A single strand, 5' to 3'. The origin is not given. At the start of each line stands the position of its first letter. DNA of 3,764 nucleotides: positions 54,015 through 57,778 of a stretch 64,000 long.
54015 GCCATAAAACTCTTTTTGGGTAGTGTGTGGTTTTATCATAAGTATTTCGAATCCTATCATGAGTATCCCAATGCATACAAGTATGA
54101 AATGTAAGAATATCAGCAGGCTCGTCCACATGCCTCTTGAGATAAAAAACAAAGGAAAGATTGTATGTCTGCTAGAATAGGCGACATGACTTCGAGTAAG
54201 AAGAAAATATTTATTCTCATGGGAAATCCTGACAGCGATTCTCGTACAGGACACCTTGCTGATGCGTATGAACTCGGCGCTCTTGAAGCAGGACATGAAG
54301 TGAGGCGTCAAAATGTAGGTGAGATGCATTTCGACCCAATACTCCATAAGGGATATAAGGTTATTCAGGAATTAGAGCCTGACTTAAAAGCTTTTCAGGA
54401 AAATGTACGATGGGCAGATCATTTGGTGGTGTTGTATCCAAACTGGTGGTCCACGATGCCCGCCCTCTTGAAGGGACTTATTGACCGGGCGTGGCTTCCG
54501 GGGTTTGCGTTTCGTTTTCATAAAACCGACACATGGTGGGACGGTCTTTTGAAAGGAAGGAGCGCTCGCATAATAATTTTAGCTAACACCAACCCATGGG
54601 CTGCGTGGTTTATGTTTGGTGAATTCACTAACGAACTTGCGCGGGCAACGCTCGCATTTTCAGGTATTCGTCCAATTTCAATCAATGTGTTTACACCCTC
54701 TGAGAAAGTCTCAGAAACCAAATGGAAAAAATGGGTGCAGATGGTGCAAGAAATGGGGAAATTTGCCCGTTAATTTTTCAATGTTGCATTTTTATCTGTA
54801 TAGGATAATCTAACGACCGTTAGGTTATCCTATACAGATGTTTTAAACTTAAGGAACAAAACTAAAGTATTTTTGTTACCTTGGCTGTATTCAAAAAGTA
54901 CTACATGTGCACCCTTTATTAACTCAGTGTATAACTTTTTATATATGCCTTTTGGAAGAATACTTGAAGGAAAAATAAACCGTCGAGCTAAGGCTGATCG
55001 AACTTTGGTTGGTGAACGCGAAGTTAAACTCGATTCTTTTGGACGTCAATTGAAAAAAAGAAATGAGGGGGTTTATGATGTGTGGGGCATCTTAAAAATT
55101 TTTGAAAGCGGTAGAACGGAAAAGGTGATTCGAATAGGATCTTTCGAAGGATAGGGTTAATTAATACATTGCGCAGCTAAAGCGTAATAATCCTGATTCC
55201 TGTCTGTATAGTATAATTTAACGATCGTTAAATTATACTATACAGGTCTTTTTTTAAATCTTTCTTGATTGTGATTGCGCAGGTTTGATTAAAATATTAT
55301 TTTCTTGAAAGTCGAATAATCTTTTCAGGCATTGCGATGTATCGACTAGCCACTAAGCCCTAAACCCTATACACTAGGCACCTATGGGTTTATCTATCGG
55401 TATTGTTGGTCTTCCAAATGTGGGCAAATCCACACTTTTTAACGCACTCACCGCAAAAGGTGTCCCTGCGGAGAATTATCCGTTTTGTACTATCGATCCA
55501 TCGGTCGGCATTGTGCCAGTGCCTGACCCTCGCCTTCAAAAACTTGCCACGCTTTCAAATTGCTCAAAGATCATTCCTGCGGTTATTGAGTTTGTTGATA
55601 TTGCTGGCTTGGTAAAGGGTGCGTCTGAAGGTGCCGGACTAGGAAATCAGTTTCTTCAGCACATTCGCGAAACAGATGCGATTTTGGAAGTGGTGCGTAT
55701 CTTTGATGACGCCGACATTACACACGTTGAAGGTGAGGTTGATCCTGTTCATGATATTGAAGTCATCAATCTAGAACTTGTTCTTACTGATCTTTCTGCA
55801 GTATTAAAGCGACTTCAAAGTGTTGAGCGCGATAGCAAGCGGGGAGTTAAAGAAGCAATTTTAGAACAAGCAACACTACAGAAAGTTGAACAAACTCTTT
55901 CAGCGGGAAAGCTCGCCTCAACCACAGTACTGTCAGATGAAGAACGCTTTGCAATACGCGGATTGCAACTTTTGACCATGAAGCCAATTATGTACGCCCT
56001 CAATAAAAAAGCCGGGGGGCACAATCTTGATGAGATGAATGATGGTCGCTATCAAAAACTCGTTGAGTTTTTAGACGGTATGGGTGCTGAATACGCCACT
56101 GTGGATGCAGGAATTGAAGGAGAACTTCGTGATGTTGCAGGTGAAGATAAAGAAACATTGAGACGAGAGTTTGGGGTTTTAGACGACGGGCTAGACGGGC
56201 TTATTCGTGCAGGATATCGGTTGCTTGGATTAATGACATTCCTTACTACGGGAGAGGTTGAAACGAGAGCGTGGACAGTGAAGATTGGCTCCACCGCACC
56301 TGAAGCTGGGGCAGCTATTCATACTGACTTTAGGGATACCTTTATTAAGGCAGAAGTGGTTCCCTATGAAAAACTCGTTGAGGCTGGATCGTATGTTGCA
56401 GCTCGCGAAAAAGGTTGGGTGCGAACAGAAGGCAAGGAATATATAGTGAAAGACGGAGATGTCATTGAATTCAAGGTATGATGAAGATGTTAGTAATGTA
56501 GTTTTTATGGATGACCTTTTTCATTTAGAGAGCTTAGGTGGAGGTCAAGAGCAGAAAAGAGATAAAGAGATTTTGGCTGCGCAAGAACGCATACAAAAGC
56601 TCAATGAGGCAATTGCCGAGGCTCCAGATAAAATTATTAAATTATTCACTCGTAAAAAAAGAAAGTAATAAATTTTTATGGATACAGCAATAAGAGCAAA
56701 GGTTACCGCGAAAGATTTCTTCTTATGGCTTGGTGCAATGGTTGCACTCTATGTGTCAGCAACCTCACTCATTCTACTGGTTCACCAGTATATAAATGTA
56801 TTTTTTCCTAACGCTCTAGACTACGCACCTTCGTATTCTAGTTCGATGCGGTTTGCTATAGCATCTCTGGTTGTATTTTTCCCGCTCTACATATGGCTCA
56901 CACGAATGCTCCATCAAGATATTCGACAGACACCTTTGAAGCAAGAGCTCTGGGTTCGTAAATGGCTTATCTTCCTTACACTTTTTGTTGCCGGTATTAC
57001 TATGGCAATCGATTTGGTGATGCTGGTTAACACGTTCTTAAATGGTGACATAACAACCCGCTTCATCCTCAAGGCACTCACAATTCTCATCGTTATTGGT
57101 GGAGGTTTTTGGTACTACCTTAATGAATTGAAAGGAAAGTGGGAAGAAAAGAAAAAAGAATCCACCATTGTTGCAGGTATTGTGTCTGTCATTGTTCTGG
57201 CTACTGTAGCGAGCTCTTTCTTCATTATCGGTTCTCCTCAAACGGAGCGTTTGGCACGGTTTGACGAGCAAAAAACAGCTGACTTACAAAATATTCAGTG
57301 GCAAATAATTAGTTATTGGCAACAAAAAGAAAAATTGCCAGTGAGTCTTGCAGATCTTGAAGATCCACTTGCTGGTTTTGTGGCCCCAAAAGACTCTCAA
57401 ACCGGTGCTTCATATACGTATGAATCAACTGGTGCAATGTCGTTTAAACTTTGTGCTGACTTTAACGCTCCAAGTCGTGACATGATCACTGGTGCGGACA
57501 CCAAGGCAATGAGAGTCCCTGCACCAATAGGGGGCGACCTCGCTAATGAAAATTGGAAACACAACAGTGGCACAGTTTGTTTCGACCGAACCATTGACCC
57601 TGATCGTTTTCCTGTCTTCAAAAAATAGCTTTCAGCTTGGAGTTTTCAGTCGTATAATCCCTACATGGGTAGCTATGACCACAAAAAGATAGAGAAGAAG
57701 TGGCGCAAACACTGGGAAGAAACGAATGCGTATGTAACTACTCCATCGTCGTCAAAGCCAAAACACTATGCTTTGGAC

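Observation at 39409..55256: Family of 42-46 bp palindromic elements (three copies) with consensus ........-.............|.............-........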

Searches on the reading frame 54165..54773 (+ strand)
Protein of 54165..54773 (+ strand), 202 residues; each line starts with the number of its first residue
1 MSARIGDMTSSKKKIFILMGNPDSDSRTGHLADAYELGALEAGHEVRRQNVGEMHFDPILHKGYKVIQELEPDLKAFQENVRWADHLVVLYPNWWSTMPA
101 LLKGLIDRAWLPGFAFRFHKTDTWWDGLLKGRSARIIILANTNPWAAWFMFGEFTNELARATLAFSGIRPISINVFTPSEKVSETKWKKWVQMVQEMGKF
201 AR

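Call 9: search_protein_families(library=pfam, proteins=[window:54165-54773:+])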
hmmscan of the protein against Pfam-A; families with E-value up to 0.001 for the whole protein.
window:54165-54773:+ (202 aa): 2 families
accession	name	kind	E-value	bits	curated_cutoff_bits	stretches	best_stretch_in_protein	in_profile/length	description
PF02525.22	Flavodoxin_2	-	1.4e-30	107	27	1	13-183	1-181/198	Flavodoxin-like fold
PF03358.20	FMN_red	-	1e-14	54.8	24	1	14-109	2-96/152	NADPH-dependent FMN reductase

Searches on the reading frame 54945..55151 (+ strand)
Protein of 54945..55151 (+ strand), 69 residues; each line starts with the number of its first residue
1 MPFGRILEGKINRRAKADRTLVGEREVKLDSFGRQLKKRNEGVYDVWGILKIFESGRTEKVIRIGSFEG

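Call 47: search_protein_families(library=pfam, max_evalue=0.1, proteins=[window:54945-55151:+])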
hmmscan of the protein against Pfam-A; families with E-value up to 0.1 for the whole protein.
seq(69 aa): 0 families

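Call 65: find_homologous_proteins(query=window:54945-55151:+, max_evalue=0.001)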
Query seq(69 aa) (69 aa): 2 proteins with E <= 0.001 among 2 candidates.
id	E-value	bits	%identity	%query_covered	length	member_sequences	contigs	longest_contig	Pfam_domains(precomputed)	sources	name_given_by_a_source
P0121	2.5e-37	143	100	100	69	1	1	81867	-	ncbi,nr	ncbi:hypothetical protein EPO14_00850 [Patescibacteria group bacterium]|nr:MAG: hypothetical protein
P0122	2.6e-32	127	90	99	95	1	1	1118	-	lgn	-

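Call 66: find_encoding_contigs(protein=P0122, flank=2000, max_places=2)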
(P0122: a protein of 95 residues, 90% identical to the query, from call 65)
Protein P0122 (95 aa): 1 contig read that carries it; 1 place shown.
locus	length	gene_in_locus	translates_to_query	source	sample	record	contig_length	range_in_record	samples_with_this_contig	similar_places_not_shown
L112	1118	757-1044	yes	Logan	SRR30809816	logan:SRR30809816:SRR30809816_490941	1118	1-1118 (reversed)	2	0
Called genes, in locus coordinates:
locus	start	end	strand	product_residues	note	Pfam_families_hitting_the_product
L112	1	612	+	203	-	?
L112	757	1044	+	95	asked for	-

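Call 77: list_cluster_members(proteins=[P0001, P0002, P0121])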
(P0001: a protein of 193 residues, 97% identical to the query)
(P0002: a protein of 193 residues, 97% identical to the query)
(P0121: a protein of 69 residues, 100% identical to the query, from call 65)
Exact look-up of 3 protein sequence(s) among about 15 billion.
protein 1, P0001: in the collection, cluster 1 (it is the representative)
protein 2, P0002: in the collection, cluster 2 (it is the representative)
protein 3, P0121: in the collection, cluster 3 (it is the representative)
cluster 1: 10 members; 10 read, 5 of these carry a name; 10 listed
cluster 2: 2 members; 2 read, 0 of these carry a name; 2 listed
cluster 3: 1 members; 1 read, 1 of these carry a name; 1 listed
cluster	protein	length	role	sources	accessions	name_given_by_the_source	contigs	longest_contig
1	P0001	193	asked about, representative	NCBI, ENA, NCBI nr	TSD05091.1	MAG: phenylacetic acid degradation operon negative regulatory protein [Parcubacteria ...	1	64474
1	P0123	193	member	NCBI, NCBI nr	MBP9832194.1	MAG: CRISPR-associated endonuclease Cas2 [Candidatus Pacebacteria bacterium] | CRISPR-associated endonuclease Cas2 [Candidatus Paceibacterota bacterium]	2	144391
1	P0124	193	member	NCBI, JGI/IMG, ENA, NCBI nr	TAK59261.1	CRISPR-associated endonuclease Cas2 [Patescibacteria group bacterium] | MAG: CRISPR-associated endonuclease Cas2 [Patescibacteria group bacterium]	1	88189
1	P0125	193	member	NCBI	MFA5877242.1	MAG: CRISPR-associated endonuclease Cas2 [Candidatus Paceibacterota bacterium]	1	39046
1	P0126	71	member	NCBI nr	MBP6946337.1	hypothetical protein [Candidatus Paceibacterota bacterium]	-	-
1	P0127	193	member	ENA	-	-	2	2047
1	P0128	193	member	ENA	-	-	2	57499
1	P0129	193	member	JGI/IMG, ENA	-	-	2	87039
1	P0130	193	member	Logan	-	-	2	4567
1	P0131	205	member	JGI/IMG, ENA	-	-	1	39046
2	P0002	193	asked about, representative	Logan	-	-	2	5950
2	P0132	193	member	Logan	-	-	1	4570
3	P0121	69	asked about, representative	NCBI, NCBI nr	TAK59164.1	hypothetical protein EPO14_00850 [Patescibacteria group bacterium] | MAG: hypothetical protein EPO14_00850 [Patescibacteria group bacterium]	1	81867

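Call 78: find_encoding_contigs(protein=P0124, flank=10000, max_places=2)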
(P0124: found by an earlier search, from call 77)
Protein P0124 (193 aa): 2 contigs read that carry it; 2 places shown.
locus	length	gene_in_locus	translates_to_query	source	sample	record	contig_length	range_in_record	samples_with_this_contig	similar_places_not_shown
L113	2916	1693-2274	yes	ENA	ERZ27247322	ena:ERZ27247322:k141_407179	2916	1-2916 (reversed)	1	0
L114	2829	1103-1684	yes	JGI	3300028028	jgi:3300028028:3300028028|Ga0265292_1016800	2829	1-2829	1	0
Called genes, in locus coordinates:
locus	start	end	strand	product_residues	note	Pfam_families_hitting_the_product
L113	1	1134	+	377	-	?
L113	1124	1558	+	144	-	-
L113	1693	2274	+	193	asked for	PF20803:PaaX_M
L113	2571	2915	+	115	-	?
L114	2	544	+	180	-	?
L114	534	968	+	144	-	-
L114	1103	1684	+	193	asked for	PF20803:PaaX_M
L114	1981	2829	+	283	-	?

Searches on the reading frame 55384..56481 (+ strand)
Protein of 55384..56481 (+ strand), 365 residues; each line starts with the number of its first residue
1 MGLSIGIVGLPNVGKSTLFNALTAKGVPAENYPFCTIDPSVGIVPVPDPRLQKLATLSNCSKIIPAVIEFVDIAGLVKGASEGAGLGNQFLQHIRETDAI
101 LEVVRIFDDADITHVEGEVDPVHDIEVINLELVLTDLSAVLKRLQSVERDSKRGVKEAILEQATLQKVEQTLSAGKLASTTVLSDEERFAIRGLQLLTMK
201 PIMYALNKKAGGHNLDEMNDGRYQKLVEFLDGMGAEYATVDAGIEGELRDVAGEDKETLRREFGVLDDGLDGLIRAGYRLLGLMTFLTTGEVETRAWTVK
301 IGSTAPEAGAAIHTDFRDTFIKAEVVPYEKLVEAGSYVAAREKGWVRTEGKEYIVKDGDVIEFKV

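Call 9: search_protein_families(library=pfam, proteins=[window:55384-56481:+])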
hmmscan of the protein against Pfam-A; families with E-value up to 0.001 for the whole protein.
window:55384-56481:+ (365 aa): 3 families
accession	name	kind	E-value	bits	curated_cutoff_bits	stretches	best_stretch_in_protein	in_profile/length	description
PF06071.19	YchF-GTPase_C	-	1.1e-31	109.2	27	1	283-365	1-83/84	Protein of unknown function (DUF933)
PF01926.29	MMR_HSR1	-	1.8e-21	76.8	21.9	1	5-120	2-97/113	50S ribosome-binding GTPase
PF02421.24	FeoB_N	-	1.1e-06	28.7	27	1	5-44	3-42/156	Ferrous iron transport protein B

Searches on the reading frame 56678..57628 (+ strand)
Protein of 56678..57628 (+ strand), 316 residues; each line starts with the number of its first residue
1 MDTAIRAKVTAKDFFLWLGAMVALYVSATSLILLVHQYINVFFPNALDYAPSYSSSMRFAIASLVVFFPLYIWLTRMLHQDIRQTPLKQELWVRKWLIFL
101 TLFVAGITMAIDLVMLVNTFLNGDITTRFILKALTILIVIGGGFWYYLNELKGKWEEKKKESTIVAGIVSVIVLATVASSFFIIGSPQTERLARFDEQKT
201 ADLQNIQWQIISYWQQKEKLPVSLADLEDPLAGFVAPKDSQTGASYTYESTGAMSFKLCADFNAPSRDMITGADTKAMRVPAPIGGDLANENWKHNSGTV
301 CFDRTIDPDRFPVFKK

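Call 9: search_protein_families(library=pfam, proteins=[window:56678-57628:+])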
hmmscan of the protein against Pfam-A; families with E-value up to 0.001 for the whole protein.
window:56678-57628:+ (316 aa): 1 family
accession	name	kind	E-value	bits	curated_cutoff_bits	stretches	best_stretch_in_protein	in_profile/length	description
PF18920.5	DUF5671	-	1.5e-20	73.8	28.4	1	14-137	2-127/132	Domain of unknown function (DUF5671)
